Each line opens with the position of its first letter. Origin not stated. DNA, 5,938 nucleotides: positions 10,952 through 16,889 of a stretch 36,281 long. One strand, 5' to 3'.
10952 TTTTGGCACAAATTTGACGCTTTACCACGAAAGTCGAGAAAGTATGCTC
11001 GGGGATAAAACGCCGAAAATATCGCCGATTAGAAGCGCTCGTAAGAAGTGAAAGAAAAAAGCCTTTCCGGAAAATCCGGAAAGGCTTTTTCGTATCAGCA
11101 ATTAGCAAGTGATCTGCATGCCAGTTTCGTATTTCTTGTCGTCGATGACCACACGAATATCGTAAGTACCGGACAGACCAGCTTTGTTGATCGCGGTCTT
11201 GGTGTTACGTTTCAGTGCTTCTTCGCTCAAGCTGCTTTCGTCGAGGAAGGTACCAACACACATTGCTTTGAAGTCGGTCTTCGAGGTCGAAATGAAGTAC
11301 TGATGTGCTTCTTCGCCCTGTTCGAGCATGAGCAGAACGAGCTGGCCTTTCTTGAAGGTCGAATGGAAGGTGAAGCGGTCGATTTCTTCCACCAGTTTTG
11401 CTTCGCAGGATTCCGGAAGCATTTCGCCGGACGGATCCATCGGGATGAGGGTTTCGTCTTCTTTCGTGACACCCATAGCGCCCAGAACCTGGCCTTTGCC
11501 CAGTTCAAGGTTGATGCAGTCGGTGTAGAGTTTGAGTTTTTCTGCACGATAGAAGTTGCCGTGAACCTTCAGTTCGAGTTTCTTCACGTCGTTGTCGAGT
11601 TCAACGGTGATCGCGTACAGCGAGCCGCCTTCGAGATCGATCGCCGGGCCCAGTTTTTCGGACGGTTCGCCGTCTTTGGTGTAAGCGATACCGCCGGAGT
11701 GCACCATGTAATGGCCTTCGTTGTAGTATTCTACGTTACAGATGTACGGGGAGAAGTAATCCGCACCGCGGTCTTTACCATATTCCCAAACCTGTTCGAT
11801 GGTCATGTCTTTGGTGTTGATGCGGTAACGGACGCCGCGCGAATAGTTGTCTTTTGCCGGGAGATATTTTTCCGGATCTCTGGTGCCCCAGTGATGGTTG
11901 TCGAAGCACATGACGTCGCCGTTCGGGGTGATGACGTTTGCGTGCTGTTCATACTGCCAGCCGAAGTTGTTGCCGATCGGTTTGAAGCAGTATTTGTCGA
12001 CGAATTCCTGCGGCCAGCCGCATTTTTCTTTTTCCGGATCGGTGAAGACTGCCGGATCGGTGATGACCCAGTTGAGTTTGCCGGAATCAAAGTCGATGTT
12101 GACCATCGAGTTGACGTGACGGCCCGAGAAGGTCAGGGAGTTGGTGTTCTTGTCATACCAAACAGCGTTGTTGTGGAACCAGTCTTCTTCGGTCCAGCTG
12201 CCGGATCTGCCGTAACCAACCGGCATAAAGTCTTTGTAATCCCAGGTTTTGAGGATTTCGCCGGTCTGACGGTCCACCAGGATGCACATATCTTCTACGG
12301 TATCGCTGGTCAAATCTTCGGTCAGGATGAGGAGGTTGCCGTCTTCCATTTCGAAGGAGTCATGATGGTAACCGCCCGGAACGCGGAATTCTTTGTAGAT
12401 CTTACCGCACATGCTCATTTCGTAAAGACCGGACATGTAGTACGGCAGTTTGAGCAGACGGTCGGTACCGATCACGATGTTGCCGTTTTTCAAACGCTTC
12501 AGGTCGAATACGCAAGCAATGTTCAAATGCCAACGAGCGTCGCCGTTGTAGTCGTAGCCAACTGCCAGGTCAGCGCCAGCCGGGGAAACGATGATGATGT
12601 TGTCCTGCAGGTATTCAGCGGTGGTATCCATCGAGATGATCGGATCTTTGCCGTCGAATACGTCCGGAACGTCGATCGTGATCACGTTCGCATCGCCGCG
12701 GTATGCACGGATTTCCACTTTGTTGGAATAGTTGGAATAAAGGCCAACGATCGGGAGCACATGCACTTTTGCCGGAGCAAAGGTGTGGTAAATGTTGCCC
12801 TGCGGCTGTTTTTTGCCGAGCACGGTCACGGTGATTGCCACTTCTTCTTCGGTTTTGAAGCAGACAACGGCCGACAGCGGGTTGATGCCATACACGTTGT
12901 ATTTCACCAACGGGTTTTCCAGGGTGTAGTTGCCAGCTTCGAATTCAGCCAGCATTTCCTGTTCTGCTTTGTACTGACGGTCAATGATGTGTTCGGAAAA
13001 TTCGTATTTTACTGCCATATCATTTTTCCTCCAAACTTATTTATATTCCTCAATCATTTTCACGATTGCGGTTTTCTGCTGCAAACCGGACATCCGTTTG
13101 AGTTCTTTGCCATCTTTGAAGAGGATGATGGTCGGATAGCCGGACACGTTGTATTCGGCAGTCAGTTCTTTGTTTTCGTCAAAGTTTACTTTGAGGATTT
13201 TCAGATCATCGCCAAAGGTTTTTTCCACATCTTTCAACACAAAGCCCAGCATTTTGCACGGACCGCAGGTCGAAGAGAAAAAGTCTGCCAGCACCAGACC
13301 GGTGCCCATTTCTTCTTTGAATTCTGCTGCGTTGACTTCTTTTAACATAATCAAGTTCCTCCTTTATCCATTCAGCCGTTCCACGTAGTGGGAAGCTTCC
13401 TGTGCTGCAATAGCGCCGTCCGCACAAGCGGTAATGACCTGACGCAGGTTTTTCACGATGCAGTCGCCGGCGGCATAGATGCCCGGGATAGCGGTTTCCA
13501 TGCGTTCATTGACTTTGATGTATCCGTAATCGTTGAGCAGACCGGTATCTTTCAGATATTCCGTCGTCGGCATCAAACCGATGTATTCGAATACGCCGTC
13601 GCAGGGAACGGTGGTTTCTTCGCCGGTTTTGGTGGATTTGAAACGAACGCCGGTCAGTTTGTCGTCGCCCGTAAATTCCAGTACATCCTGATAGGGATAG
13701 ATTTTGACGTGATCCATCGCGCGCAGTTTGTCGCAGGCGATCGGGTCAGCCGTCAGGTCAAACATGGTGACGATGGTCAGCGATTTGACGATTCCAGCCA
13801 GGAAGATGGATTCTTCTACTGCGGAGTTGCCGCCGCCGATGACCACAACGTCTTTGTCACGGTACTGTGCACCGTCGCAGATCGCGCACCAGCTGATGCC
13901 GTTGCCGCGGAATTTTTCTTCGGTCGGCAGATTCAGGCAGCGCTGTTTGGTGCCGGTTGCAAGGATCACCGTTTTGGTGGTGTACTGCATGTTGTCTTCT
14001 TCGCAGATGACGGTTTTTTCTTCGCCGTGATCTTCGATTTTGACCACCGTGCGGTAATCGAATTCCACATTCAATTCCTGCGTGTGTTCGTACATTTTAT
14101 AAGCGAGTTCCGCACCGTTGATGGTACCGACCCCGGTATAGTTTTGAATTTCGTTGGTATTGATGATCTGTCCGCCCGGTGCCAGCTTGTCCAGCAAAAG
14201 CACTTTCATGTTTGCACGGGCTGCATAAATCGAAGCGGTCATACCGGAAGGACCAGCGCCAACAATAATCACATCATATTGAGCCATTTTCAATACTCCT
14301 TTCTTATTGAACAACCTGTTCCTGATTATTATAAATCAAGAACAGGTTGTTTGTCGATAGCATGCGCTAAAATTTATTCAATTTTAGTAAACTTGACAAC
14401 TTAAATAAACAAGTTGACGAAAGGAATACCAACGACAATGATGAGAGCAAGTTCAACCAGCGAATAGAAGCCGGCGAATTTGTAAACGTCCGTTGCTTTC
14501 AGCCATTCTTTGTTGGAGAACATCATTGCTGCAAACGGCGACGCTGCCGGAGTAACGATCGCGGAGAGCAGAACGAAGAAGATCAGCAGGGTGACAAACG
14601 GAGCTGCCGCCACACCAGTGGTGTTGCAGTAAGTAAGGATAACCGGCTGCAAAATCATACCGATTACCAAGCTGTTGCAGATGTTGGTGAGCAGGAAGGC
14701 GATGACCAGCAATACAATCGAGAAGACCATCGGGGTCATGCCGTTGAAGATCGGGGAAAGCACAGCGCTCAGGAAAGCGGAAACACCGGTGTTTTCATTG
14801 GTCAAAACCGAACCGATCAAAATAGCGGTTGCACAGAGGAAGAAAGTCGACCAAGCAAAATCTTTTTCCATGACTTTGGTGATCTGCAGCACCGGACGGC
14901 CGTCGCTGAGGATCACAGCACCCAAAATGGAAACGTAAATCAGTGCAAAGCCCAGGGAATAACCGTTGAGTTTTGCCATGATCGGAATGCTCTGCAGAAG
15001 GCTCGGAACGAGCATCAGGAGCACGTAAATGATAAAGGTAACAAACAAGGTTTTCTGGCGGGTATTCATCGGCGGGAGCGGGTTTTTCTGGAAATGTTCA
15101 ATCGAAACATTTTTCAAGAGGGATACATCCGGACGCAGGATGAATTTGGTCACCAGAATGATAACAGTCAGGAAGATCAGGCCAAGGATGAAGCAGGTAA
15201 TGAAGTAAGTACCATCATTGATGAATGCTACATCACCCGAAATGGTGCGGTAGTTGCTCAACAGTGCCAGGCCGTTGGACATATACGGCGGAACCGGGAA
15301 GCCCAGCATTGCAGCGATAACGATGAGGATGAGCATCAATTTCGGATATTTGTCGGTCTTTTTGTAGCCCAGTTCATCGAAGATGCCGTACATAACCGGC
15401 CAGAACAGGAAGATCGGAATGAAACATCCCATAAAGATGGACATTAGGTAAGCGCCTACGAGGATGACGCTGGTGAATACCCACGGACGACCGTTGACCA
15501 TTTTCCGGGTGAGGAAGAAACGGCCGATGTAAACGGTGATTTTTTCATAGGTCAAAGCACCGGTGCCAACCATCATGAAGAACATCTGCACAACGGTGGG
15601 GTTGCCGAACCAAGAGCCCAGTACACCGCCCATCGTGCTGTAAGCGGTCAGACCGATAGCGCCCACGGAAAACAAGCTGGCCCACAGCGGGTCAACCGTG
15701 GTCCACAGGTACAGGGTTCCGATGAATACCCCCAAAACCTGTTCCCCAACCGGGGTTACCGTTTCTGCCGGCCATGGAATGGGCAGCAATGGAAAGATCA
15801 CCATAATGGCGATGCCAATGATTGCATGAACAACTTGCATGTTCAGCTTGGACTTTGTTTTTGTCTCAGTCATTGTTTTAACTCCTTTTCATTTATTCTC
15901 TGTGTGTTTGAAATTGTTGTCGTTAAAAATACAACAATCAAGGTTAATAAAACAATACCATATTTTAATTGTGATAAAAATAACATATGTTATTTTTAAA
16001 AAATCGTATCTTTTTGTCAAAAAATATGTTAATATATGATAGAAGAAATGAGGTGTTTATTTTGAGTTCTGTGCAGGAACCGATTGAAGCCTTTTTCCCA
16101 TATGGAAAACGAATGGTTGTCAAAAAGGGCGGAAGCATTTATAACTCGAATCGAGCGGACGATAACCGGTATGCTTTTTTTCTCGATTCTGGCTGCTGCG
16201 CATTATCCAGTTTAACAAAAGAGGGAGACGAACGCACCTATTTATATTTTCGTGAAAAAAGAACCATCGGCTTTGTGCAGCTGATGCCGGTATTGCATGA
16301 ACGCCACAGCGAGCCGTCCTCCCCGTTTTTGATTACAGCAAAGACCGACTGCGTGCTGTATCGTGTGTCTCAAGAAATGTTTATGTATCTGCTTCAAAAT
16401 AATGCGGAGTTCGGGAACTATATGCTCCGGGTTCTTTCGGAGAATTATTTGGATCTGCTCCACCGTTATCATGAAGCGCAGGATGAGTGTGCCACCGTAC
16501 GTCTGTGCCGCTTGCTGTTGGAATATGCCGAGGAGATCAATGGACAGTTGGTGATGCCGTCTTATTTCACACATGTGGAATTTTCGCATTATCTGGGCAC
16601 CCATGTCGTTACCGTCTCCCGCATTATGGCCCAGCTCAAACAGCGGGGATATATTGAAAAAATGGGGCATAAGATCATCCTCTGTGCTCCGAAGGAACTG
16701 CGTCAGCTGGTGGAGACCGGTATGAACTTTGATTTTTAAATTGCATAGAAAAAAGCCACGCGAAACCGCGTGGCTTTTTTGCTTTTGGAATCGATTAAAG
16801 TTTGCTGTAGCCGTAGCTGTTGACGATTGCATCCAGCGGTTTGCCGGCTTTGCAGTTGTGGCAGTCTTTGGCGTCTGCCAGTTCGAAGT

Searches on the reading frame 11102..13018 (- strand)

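Call 9: search_protein_families(library=pfam, proteins=[window:11102-13018:-], max_evalue=0.00001)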
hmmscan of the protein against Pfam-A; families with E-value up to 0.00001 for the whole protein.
window:11102-13018:- (638 aa): 2 families
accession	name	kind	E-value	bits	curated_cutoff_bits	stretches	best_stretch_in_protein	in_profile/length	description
PF05935.17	Arylsulfotrans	-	9.6e-95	318.2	24.2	1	130-488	5-366/374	Arylsulfotransferase (ASST)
PF17425.8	Arylsulfotran_N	-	1.2e-18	67.4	24.2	1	37-110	1-78/88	Arylsulfotransferase Ig-like domain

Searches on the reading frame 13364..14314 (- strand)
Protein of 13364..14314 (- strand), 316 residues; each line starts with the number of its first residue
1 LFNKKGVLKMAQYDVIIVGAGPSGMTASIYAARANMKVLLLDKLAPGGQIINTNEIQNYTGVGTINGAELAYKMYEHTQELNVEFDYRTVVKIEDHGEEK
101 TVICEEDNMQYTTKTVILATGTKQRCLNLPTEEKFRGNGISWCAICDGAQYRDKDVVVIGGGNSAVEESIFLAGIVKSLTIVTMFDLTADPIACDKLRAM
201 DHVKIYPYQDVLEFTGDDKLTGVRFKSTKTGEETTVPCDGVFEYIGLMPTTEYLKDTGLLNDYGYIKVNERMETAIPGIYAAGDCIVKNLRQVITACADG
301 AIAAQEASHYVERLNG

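Call 9: search_protein_families(library=pfam, proteins=[window:13364-14314:-], max_evalue=0.00001)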
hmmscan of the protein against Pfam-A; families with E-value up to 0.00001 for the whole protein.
window:13364-14314:- (316 aa): 10 families
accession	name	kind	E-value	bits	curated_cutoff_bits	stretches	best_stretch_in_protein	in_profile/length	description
PF07992.20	Pyr_redox_2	-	4.8e-48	164.5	26.1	1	13-300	1-291/291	Pyridine nucleotide-disulphide oxidoreductase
PF13738.12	Pyr_redox_3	-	1.5e-21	77.4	30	1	73-283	88-305/305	Pyridine nucleotide-disulphide oxidoreductase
PF01946.23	Thi4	-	3.3e-10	40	26.2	1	7-50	12-57/235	Thi4 family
PF00070.33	Pyr_redox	-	8.8e-10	39.4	22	1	156-226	2-80/82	Pyridine nucleotide-disulphide oxidoreductase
PF01266.30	DAO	-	2.4e-08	34.3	27.9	0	14-48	1-37/353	FAD dependent oxidoreductase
PF01134.28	GIDA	-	3.1e-08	33.5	22.1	0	14-60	1-39/391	Glucose inhibited division protein A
PF03486.20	HI0933_like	-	4e-08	33.4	50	1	14-49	2-37/244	HI0933-like protein Rossmann domain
PF00890.30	FAD_binding_2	-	1.8e-07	31.1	20.4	0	14-48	1-36/414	FAD binding domain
PF12831.13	FAD_oxidored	-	4.4e-07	30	27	1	14-44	1-31/416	FAD dependent oxidoreductase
PF13450.12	NAD_binding_8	-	5.1e-06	27.1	21.9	0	17-51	1-36/68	NAD(P)-binding Rossmann-like domain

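Call 49: find_encoding_contigs(protein=window:13367-14287:-, flank=10000, max_places=10)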
Protein seq(307 aa) (307 aa): 21 contigs read that carry it; 10 places shown.
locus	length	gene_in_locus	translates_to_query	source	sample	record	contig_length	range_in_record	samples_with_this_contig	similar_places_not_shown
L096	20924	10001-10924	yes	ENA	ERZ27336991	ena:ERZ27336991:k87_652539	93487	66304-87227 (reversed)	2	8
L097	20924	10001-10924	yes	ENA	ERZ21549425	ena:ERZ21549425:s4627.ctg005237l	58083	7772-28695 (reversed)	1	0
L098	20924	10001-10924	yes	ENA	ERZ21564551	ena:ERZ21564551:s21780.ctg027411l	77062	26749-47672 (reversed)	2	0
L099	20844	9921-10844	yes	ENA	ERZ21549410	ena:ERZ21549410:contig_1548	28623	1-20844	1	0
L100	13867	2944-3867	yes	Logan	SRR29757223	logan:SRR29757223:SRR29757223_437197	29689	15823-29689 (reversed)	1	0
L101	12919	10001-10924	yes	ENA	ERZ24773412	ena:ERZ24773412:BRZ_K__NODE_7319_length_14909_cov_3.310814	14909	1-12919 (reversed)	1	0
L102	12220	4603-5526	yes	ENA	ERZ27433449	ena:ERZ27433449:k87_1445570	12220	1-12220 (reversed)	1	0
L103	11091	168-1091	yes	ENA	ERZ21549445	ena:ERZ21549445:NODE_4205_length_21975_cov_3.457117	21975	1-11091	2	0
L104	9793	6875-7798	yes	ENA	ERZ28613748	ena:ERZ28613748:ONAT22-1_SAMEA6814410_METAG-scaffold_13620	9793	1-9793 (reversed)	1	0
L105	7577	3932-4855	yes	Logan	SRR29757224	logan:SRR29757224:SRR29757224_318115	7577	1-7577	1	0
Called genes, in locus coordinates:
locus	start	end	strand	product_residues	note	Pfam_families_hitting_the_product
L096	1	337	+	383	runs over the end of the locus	PF00890:FAD_binding_2 (faint), PF01266:DAO, PF07992:Pyr_redox_2 (faint), PF12831:FAD_oxidored (weak), PF13450:NAD_binding_8, PF01593:Amino_oxidase, PF03275:GLF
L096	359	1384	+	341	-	PF00535:Glycos_transf_2, PF13641:Glyco_tranf_2_3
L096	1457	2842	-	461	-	PF02397:Bac_transf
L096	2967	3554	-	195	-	PF12917:YfbR-like, PF13023:HD_3, PF01966:HD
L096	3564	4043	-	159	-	PF06695:Sm_multidrug_ex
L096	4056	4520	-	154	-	PF01569:PAP2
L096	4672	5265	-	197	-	PF09335:VTT_dom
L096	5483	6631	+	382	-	PF00465:Fe-ADH, PF13685:Fe-ADH_2, PF25137:ADH_Fe_C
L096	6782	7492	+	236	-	-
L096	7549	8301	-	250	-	PF00027:cNMP_binding (weak), PF13545:HTH_Crp_2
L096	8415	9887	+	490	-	PF03600:CitMHS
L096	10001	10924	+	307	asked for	PF00890:FAD_binding_2 (weak), PF01946:Thi4 (weak), PF03486:HI0933_like (weak), PF07992:Pyr_redox_2, PF12831:FAD_oxidored (weak), PF13450:NAD_binding_8 (weak), PF13738:Pyr_redox_3, PF00070:Pyr_redox (weak), +2 more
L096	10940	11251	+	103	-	PF00085:Thioredoxin, PF13098:Thioredoxin_2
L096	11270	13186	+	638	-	PF17425:Arylsulfotran_N, PF05935:Arylsulfotrans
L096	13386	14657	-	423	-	PF00278:Orn_DAP_Arg_deC, PF02784:Orn_Arg_deC_N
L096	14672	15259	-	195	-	PF03193:RsgA_GTPase (faint), PF01926:MMR_HSR1, PF02421:FeoB_N, PF00350:Dynamin_N (faint)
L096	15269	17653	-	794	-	PF02190:LON_substr_bdg, PF00004:AAA, PF07728:AAA_5 (weak), PF22667:Lon_lid, PF05362:Lon_C, PF13541:ChlI (weak)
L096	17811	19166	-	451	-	PF01554:MatE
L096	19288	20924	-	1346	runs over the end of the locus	PF00873:ACR_tran, PF28256:CCDC171 (faint), PF00873:ACR_tran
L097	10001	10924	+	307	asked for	PF00890:FAD_binding_2 (weak), PF01946:Thi4 (weak), PF03486:HI0933_like (weak), PF07992:Pyr_redox_2, PF12831:FAD_oxidored (weak), PF13450:NAD_binding_8 (weak), PF13738:Pyr_redox_3, PF00070:Pyr_redox (weak), +2 more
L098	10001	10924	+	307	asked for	PF00890:FAD_binding_2 (weak), PF01946:Thi4 (weak), PF03486:HI0933_like (weak), PF07992:Pyr_redox_2, PF12831:FAD_oxidored (weak), PF13450:NAD_binding_8 (weak), PF13738:Pyr_redox_3, PF00070:Pyr_redox (weak), +2 more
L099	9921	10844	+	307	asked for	PF00890:FAD_binding_2 (weak), PF01946:Thi4 (weak), PF03486:HI0933_like (weak), PF07992:Pyr_redox_2, PF12831:FAD_oxidored (weak), PF13450:NAD_binding_8 (weak), PF13738:Pyr_redox_3, PF00070:Pyr_redox (weak), +2 more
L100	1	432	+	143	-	?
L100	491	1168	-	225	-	PF00027:cNMP_binding (weak), PF13545:HTH_Crp_2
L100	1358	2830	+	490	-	-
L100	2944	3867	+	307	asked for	PF00890:FAD_binding_2 (weak), PF01946:Thi4 (weak), PF03486:HI0933_like (weak), PF07992:Pyr_redox_2, PF12831:FAD_oxidored (weak), PF13450:NAD_binding_8 (weak), PF13738:Pyr_redox_3, PF00070:Pyr_redox (weak), +2 more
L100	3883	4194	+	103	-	PF00085:Thioredoxin, PF13098:Thioredoxin_2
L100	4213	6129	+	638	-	PF17425:Arylsulfotran_N, PF05935:Arylsulfotrans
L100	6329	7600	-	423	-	PF00278:Orn_DAP_Arg_deC, PF02784:Orn_Arg_deC_N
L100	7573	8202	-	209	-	PF03193:RsgA_GTPase (faint), PF00350:Dynamin_N (faint), PF01926:MMR_HSR1, PF02421:FeoB_N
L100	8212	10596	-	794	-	PF02190:LON_substr_bdg, PF00004:AAA, PF07728:AAA_5 (weak), PF22667:Lon_lid, PF05362:Lon_C, PF13541:ChlI (weak)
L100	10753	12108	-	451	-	PF01554:MatE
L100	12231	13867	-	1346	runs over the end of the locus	PF00873:ACR_tran, PF28256:CCDC171 (faint), PF00873:ACR_tran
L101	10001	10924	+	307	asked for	PF00890:FAD_binding_2 (weak), PF01946:Thi4 (weak), PF03486:HI0933_like (weak), PF07992:Pyr_redox_2, PF12831:FAD_oxidored (weak), PF13450:NAD_binding_8 (weak), PF13738:Pyr_redox_3, PF00070:Pyr_redox (weak), +2 more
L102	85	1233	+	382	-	PF00465:Fe-ADH, PF13685:Fe-ADH_2, PF25137:ADH_Fe_C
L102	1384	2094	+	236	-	-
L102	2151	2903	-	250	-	PF00027:cNMP_binding (weak), PF13545:HTH_Crp_2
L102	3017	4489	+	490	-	PF03600:CitMHS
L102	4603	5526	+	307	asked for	PF00890:FAD_binding_2 (weak), PF01946:Thi4 (weak), PF03486:HI0933_like (weak), PF07992:Pyr_redox_2, PF12831:FAD_oxidored (weak), PF13450:NAD_binding_8 (weak), PF13738:Pyr_redox_3, PF00070:Pyr_redox (weak), +2 more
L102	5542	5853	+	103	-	PF00085:Thioredoxin, PF13098:Thioredoxin_2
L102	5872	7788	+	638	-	PF17425:Arylsulfotran_N, PF05935:Arylsulfotrans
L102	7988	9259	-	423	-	PF00278:Orn_DAP_Arg_deC, PF02784:Orn_Arg_deC_N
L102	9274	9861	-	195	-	PF03193:RsgA_GTPase (faint), PF01926:MMR_HSR1, PF02421:FeoB_N, PF00350:Dynamin_N (faint)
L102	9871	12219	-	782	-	?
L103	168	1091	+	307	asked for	PF00890:FAD_binding_2 (weak), PF01946:Thi4 (weak), PF03486:HI0933_like (weak), PF07992:Pyr_redox_2, PF12831:FAD_oxidored (weak), PF13450:NAD_binding_8 (weak), PF13738:Pyr_redox_3, PF00070:Pyr_redox (weak), +2 more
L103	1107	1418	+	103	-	PF00085:Thioredoxin, PF13098:Thioredoxin_2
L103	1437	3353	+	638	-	PF17425:Arylsulfotran_N, PF05935:Arylsulfotrans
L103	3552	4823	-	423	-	PF00278:Orn_DAP_Arg_deC, PF02784:Orn_Arg_deC_N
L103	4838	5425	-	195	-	PF03193:RsgA_GTPase (faint), PF01926:MMR_HSR1, PF02421:FeoB_N, PF00350:Dynamin_N (faint)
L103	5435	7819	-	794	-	PF02190:LON_substr_bdg, PF00004:AAA, PF07728:AAA_5 (weak), PF22667:Lon_lid, PF05362:Lon_C, PF13541:ChlI (weak)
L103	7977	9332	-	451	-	PF01554:MatE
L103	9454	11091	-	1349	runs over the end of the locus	-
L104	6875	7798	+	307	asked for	PF00890:FAD_binding_2 (weak), PF01946:Thi4 (weak), PF03486:HI0933_like (weak), PF07992:Pyr_redox_2, PF12831:FAD_oxidored (weak), PF13450:NAD_binding_8 (weak), PF13738:Pyr_redox_3, PF00070:Pyr_redox (weak), +2 more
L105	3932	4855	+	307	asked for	PF00890:FAD_binding_2 (weak), PF01946:Thi4 (weak), PF03486:HI0933_like (weak), PF07992:Pyr_redox_2, PF12831:FAD_oxidored (weak), PF13450:NAD_binding_8 (weak), PF13738:Pyr_redox_3, PF00070:Pyr_redox (weak), +2 more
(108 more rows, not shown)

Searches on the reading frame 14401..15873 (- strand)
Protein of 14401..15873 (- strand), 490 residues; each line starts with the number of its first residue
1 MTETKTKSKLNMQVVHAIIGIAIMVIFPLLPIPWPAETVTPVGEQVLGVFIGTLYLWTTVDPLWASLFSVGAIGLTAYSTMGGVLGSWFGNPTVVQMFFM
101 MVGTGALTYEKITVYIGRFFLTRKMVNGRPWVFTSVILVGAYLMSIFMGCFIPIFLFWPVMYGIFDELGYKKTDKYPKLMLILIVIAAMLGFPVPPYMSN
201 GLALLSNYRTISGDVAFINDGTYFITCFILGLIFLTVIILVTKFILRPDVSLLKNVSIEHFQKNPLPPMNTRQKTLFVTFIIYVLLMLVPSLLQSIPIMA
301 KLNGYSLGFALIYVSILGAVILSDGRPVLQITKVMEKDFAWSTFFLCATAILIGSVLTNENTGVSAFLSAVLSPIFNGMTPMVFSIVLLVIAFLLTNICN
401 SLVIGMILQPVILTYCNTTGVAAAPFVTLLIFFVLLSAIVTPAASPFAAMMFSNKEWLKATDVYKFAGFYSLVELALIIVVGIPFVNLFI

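Call 9: search_protein_families(library=pfam, proteins=[window:14401-15873:-], max_evalue=0.00001)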
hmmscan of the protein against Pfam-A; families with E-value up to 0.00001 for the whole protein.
window:14401-15873:- (490 aa): 1 family
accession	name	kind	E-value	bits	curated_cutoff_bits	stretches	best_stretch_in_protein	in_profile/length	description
PF03600.22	CitMHS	-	1.4e-09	37.9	31.9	1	55-401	4-303/336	Citrate transporter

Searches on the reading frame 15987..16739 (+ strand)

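Call 9: search_protein_families(library=pfam, proteins=[window:15987-16739:+], max_evalue=0.00001)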
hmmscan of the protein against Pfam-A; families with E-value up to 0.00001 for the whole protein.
window:15987-16739:+ (250 aa): 2 families
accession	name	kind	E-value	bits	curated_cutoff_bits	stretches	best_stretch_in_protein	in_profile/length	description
PF13545.12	HTH_Crp_2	-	8e-14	51.8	27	1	172-241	2-70/70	Crp-like helix-turn-helix domain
PF00027.35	cNMP_binding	-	1.1e-06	29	27.5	1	45-139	4-89/89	Cyclic nucleotide-binding domain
